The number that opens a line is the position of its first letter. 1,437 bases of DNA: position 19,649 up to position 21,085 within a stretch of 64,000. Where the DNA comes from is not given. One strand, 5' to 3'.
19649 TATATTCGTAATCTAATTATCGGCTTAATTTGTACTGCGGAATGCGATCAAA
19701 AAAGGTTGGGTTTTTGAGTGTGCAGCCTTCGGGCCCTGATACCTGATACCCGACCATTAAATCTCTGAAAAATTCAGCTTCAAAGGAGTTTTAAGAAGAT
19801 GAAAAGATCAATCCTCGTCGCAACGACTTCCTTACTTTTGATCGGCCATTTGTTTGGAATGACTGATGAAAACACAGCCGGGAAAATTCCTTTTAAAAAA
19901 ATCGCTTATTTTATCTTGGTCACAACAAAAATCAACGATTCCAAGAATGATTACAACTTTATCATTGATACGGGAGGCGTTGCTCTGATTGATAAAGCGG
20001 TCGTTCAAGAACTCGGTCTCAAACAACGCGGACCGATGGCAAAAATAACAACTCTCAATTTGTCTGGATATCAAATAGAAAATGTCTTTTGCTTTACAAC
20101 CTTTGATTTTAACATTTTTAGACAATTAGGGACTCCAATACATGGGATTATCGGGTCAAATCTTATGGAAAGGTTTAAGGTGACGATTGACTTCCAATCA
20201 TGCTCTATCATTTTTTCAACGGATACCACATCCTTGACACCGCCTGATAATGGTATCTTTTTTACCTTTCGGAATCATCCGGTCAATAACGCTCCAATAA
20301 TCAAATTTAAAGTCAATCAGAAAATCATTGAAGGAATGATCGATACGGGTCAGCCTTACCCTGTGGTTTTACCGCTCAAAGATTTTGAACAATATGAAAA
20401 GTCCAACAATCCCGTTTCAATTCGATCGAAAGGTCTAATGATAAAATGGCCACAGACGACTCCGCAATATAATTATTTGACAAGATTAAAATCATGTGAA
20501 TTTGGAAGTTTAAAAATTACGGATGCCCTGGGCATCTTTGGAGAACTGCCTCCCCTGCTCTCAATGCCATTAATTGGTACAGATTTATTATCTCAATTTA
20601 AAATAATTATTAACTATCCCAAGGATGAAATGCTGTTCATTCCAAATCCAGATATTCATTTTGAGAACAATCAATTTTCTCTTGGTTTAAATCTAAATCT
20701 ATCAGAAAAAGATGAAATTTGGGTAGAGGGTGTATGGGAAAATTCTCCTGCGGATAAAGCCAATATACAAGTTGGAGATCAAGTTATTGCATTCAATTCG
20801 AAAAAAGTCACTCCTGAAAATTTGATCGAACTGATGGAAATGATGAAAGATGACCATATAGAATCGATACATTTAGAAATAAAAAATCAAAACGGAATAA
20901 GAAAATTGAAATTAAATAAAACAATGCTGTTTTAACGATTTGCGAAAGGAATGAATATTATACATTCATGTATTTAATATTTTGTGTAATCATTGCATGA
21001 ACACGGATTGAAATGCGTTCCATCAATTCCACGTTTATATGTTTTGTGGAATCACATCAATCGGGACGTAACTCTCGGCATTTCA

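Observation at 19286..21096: Second inverted repeat pair of the same family encloses a secreted double-DTG aspartic protease instead of an integrase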

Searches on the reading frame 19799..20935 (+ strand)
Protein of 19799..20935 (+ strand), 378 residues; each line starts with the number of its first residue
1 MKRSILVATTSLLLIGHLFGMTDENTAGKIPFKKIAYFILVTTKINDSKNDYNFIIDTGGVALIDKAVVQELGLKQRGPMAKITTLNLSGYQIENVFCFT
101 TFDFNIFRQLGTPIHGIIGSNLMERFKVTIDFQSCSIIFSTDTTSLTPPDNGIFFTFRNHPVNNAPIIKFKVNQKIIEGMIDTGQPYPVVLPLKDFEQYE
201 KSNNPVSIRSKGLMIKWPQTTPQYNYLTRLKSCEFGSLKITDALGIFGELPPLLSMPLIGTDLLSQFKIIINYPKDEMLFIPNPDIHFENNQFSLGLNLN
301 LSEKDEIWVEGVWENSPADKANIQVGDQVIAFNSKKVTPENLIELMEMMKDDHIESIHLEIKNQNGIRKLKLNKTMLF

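Call 8: search_protein_families(library=pfam, proteins=[window:19799-20935:+], max_evalue=0.01)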
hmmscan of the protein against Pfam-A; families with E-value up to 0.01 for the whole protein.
window:19799-20935:+ (378 aa): 6 families
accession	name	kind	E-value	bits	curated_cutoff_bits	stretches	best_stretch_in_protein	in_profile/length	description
PF17820.7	PDZ_6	-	1.1e-07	31.9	27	1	309-362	2-53/54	PDZ domain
PF00595.29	PDZ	-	3.6e-07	30.9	23.2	1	287-361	3-80/81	PDZ domain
PF13650.11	Asp_protease_2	-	2.6e-06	28.5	24.3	0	41-87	1-48/90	Aspartyl protease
PF13180.12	PDZ_2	-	1e-05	26.1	27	1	295-338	3-45/80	PDZ domain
PF13975.11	gag-asp_proteas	-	0.0004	21.4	28.2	0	42-87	2-48/92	gag-polyprotein putative aspartyl protease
PF00077.25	RVP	-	0.0017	19.1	20.7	0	164-270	3-99/101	Retroviral aspartyl protease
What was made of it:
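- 19751..20992 (+): Protease cassette unit with decayed ends (gene 19799-20935, 378 aa). Signal-peptide-like N-terminus, two DTG lobes, C-terminal PDZ. Pfam PDZ and Asp_protease_2 (call 8).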

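Call 13: find_encoding_contigs(protein=window:19799-20935:+, flank=10000, max_places=6)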
Protein window:19799-20935:+ (378 aa): 1 contig read that carries it; 1 place shown.
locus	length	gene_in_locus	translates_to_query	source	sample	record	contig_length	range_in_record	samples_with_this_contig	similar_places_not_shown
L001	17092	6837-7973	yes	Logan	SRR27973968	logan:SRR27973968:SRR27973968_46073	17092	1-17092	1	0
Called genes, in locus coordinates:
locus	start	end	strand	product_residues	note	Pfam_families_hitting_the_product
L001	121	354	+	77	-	PF22180:RH3_dom, PF20605:Antitox_RHH (weak)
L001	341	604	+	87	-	PF05016:ParE_toxin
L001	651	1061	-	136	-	PF07366:SnoaL, PF12680:SnoaL_2, PF13474:SnoaL_3 (weak), PF14534:DUF4440 (weak)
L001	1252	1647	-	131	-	PF08308:PEGA (weak)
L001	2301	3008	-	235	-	PF03737:RraA-like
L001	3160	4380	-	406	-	PF03403:PAF-AH_p_II, PF07224:Chlorophyllase (faint), PF12740:PETase (faint), PF03403:PAF-AH_p_II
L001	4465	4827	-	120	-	PF07883:Cupin_2, PF05899:Cupin_3 (weak)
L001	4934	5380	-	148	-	-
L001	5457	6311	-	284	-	PF12686:DUF3800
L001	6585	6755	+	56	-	-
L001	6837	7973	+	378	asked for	PF13650:Asp_protease_2 (faint), PF00595:PDZ (weak), PF13180:PDZ_2 (weak), PF17820:PDZ_6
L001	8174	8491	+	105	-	-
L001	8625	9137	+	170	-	PF13527:Acetyltransf_9, PF00583:Acetyltransf_1, PF13673:Acetyltransf_10 (weak), PF13508:Acetyltransf_7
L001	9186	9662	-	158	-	PF02870:Methyltransf_1N, PF01035:DNA_binding_1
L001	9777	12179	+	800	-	PF13567:DUF4131, PF03772:Competence, PF00753:Lactamase_B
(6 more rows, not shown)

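Call 16: find_homologous_proteins(query=window:19799-20935:+, max_evalue=0.00001)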
Query window:19799-20935:+ (378 aa): 194 proteins with E <= 0.00001 among 2185 candidates; the best 120 are listed.
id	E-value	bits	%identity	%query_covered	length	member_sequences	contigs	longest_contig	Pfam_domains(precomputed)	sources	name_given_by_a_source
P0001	3.2e-251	851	100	100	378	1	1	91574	PF13650.12,PF17820.8,PF00595.30,PF13180.13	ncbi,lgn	ncbi:MAG: PDZ domain-containing protein [Candidatus Aminicenantales bacterium]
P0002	3.5e-212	722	85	100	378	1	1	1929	PF13650.12,PF00595.30,PF13180.13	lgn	-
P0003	4.7e-212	722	85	100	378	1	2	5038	PF13650.12,PF17820.8,PF00595.30,PF13180.13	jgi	-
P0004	2.8e-209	713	84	100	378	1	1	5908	PF13650.12,PF17820.8,PF00595.30,PF13180.13,PF13975.12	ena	-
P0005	8.0e-205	698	82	100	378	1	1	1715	PF13650.12,PF17820.8,PF00595.30,PF13180.13,PF13975.12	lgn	-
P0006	2.4e-204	696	81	100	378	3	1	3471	PF13650.12,PF00595.30,PF13975.12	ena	-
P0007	2.2e-203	693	81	100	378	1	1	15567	PF13650.12,PF17820.8,PF00595.30,PF00077.26,PF13180.13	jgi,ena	-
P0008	3.7e-199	679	80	100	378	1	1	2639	PF13650.12,PF17820.8,PF00595.30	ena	-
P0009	1.2e-197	674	78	100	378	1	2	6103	PF13650.12,PF00595.30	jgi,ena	-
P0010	5.9e-196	669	78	100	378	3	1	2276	PF13650.12,PF17820.8,PF00595.30,PF00077.26,PF13180.13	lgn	-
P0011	5.9e-194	662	77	100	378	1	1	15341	PF13650.12,PF00595.30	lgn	-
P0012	2.3e-191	654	76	100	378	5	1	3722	PF13650.12,PF00595.30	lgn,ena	-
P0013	5.4e-191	653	79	96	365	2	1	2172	PF13650.12,PF17820.8,PF00595.30,PF00077.26,PF13180.13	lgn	-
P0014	9.3e-189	645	75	95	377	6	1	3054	PF13650.12,PF00595.30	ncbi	-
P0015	1.5e-187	641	74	100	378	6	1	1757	PF13650.12,PF17820.8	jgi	jgi:hypothetical protein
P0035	6.2e-159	547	66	100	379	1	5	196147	PF13650.12,PF13975.12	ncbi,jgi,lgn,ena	-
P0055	4.2e-137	475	61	94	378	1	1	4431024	PF13650.12,PF17820.8,PF00595.30,PF13180.13,PF13975.12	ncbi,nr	ncbi:MAG: PDZ domain-containing protein [Candidatus Aminicenantes bacterium]|nr:MAG: PDZ domain-cont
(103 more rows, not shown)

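Call 17: find_encoding_contigs(protein=P0007, flank=10000, max_places=2)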
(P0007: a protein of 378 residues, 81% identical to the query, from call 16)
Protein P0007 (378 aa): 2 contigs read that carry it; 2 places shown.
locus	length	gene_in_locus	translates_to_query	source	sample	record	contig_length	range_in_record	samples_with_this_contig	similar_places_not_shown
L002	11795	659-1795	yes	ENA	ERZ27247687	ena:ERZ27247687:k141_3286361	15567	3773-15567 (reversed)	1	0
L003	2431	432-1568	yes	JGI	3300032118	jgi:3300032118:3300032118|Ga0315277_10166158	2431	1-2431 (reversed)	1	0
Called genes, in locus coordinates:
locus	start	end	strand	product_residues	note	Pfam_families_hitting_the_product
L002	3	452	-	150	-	?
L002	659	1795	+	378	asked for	PF00077:RVP (faint), PF13650:Asp_protease_2 (weak), PF00595:PDZ, PF13180:PDZ_2 (weak), PF17820:PDZ_6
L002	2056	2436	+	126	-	PF26941:DUF8292 (weak)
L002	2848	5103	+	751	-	PF19313:DUF5916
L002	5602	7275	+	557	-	-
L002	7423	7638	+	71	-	-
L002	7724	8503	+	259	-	PF12787:EcsC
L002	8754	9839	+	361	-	PF03783:CsgG, PF07622:DUF1583 (weak)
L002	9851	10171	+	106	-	-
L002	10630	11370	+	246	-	PF01609:DDE_Tnp_1 (weak)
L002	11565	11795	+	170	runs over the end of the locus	PF22599:SecDF_P1_head (weak)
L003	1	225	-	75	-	?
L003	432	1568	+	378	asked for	PF00077:RVP (faint), PF13650:Asp_protease_2 (weak), PF00595:PDZ, PF13180:PDZ_2 (weak), PF17820:PDZ_6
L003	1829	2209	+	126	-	PF26941:DUF8292 (weak)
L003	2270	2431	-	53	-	?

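Call 18: find_encoding_contigs(protein=P0035, flank=10000, max_places=2)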
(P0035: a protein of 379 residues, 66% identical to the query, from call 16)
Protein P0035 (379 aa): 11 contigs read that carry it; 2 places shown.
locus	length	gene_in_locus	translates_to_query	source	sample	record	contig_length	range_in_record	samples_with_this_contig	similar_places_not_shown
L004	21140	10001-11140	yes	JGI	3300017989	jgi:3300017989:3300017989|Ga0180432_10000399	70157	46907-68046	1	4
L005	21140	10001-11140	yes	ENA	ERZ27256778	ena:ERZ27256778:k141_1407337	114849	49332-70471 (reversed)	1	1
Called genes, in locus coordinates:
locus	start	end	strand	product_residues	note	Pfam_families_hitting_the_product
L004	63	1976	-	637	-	PF02129:Peptidase_S15, PF08530:PepX_C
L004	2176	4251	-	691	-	PF05378:Hydant_A_N, PF01968:Hydantoinase_A, PF19278:Hydant_A_C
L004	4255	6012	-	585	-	PF02538:Hydantoinase_B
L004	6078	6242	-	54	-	-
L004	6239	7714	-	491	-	PF01266:DAO (faint), PF01593:Amino_oxidase, PF13450:NAD_binding_8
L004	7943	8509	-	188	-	-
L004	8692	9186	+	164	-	-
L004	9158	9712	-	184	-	PF01035:DNA_binding_1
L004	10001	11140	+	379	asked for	PF13650:Asp_protease_2 (faint), PF13975:gag-asp_proteas (faint)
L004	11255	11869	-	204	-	PF09445:Methyltransf_15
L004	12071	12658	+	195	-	PF13302:Acetyltransf_3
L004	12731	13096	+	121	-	PF08818:DUF1801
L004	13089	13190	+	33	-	-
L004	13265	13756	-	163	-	PF14534:DUF4440 (weak)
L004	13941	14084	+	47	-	-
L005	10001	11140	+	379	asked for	PF13650:Asp_protease_2 (faint), PF13975:gag-asp_proteas (faint)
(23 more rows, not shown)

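Call 19: find_encoding_contigs(protein=P0055, flank=10000, max_places=2)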
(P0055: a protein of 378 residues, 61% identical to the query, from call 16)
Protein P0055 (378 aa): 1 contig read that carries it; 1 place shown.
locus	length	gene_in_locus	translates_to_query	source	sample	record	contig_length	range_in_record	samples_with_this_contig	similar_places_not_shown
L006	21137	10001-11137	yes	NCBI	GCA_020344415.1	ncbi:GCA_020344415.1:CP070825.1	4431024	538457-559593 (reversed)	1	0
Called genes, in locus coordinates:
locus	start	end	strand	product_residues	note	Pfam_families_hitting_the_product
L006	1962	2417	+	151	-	-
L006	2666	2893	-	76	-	PF07929:PRiA4_ORF3 (faint)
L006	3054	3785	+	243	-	PF20217:DUF6577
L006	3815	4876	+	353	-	PF08843:AbiEii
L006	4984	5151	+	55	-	PF15919:HicB_lk_antitox, PF21748:UPF0150 (weak)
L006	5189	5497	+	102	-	PF01909:NTP_transf_2, PF18765:Polbeta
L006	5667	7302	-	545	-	PF12704:MacB_PCD, PF02687:FtsX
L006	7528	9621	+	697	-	PF26549:Tricorn_N (faint), PF07676:PD40 (faint), PF26550:Tricorn_2nd (weak), PF00930:DPPIV_N, PF02129:Peptidase_S15 (faint), PF01738:DLH, PF20434:BD-FAE, PF00326:Peptidase_S9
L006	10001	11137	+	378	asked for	PF13650:Asp_protease_2 (faint), PF13975:gag-asp_proteas (faint), PF00595:PDZ (weak), PF13180:PDZ_2 (weak), PF17820:PDZ_6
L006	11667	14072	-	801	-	PF12704:MacB_PCD, PF02687:FtsX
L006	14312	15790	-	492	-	PF10633:NPCBM_assoc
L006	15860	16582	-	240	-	PF00005:ABC_tran, PF13304:AAA_21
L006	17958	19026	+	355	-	-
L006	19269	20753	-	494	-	PF00144:Beta-lactamase, PF13176:TPR_7 (faint), PF13174:TPR_6 (faint), PF13428:TPR_14 (faint), PF07719:TPR_2, PF13181:TPR_8 (weak), PF00515:TPR_1, PF13414:TPR_11 (weak)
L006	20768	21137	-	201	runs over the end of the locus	PF09719:C_GCAxxG_C_C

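Call 22: find_related_loci(query=window:19799-20935:+, collection=metagenome_contigs, flank=6000)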
Query window:19799-20935:+ (378 aa) in metagenome_contigs; peptide patterns used: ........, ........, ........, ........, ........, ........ (x = any residue, [..] = any of these).
142 stretches matched a pattern; 23 encode a relative of the query (tblastn E <= 1e-3); 23 distinct loci.
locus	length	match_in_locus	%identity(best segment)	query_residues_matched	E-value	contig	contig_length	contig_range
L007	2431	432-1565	81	1-378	0e+0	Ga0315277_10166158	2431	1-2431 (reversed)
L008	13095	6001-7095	75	2-360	0e+0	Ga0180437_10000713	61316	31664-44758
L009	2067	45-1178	70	1-378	0e+0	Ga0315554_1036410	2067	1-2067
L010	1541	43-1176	70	1-378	0e+0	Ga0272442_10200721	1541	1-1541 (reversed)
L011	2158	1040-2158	69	3-375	0e+0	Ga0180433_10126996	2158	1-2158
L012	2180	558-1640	71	18-378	0e+0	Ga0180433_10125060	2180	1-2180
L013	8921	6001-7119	65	6-378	5e-165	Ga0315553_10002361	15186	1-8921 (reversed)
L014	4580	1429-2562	64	1-378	3e-168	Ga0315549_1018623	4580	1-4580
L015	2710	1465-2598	64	1-378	2e-168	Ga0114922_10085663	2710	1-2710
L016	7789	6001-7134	58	1-378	1e-149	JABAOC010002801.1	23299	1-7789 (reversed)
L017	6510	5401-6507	59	1-369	1e-147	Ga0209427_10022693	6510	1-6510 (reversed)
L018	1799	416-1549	58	1-378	2e-157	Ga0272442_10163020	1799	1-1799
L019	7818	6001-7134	57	1-378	6e-143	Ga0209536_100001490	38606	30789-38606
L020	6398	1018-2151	57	1-378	3e-142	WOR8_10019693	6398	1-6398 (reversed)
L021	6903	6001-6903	64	6-306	2e-130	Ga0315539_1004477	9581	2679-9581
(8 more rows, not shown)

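Call 26: search_protein_families(library=ncbifam, proteins=[window:19799-20935:+], max_evalue=0.001)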
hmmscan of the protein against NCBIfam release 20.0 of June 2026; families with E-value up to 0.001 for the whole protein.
window:19799-20935:+ (378 aa): 8 families
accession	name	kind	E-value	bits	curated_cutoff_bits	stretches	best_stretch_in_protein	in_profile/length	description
TIGR00225.1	prc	subfamily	1.1e-07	31.2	218.6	1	296-373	54-130/335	C-terminal processing peptidase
TIGR00054.1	TIGR00054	equivalog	5e-07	28.9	147.55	1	289-371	183-266/421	RIP metalloprotease RseP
NF051464.1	tail_spec_CT441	exception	1.3e-06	27.4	700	1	287-370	241-328/645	tail-specific protease Tsp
NF045589.1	Cterm_S41_CtpB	exception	8.1e-06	24.7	633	1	295-372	119-198/416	carboxyl-terminal processing protease CtpB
TIGR03698.1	clan_AA_DTGF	subfamily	9.7e-06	25.9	57.35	0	49-132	14-102/107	clan AA aspartic protease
NF041521.1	HhoA_HhoB_HtrA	equivalog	1.6e-05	24.4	450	1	283-374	242-331/335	HhoA/HhoB/HtrA family serine endopeptidase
TIGR02037.1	degP_htrA_DO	subfamily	8.8e-05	21.6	416.2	1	298-351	252-306/434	Do family serine endopeptidase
TIGR02860.1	spore_IV_B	equivalog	0.00033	19.7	305.25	1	315-373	123-179/402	SpoIVB peptidase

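Call 50: search_solved_structures(query=window:19799-20935:+, max_evalue=1)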
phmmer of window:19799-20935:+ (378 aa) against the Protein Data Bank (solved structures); distinct sequences matched with E-value up to 1: 50.
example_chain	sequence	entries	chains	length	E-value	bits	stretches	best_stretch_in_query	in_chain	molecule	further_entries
2omj_A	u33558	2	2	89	0.00036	22.9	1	296-353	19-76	Rho guanine nucleotide exchange factor 12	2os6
7cqc_A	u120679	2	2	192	0.00064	22.1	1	305-363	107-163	Putative zinc metalloprotease aq_1964,PA14 from Podoplanin,Putative zinc metalloprotease a | Putative zinc metalloprotease aq_1964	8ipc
3wkl_A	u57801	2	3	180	0.0019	20.5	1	307-363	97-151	Putative Zinc Metalloprotease AQ_1964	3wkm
6al1_A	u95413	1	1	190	0.0025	20.1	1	306-363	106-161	PDZ tandem fragment with PA tag insertion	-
6icc_A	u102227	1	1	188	0.0036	19.6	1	307-363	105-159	PDZ tandem fragment with PA tag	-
6akq_A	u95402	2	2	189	0.0053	19.1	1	307-361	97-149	PDZ tandem fragment of A. aeolicus site-2 protease homolog with the PA tag insertion | PDZ tandem fragment with PA tag insertion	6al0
6icf_A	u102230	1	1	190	0.0055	19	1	307-361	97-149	Putative zinc metalloprotease aq_1964,Putative zinc metalloprotease aq_1964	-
3tsv_A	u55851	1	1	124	0.012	17.9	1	290-352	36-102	Tight junction protein ZO-1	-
3shu_A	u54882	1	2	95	0.015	17.6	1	294-352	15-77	Tight junction protein ZO-1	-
9j82_A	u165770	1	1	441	0.016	17.5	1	308-363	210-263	Putative zinc metalloprotease aq_1964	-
9j83_A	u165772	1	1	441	0.016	17.5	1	308-363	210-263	Putative zinc metalloprotease aq_1964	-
4q2q_A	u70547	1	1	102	0.016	17.5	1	294-352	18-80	Tight junction protein ZO-1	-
7w71_B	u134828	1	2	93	0.033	16.5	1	308-368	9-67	Regulator of sigma-E protease RseP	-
3id2_A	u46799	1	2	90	0.036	16.3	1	309-368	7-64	Regulator of sigma E protease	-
3id3_A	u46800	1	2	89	0.037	16.3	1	309-368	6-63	Regulator of sigma E protease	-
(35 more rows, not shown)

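Call 58: predict_structure(alignment_id=A3)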
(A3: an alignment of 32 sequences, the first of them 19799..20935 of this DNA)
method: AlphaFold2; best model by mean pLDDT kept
length: 378 residues; sequences in the alignment: 32
mean_pLDDT: 92.4   pTM: 0.86
mean pLDDT of the five models: 92.4, 91.5, 90.5, 90.3, 90.2
residues with pLDDT >= 90: 317; 70-90: 43; 50-70: 10; < 50: 8
segments of 3 or more residues with pLDDT < 50: 17-24
pLDDT, mean of each block of 10 residues (from residue 1): 72 56 67 95 95 97 97 95 95 96 92 96 97 97 93 97 97 94 96 91 84 91 93 93 94 93 97 98 92 94 94 98 97 95 94 96 96 96
secondary structure, 60 per line:
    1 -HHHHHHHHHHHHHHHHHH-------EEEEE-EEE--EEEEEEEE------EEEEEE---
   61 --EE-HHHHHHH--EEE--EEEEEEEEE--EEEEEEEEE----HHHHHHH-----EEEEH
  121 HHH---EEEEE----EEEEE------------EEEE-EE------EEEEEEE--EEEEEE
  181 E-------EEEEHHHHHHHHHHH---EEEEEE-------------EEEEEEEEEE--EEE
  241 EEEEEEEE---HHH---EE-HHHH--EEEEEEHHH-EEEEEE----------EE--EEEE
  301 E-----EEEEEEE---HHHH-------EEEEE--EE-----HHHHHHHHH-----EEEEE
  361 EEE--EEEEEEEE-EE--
elements in order: H2-19 E27-31 E33-35 E38-45 E52-57 H66-72 E75-77 E80-88 E91-99 H104-110 E116-119 H120-123 E127-131 E136-140 E153-156 E166-172 E175-181 E189-192 H193-203 E207-212 E226-235 E238-248 H261-264 E267-272 E277-282 E297-301 E307-313 H317-320 E328-332 H342-350 E356-363 E366-373
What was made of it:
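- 19751..20992 (+): AF2 pLDDT 92.4 (call 58).
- On Two-lobed aspartic protease with PDZ domain: AF2 pLDDT 92.4, pTM 0.86 (call 58).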
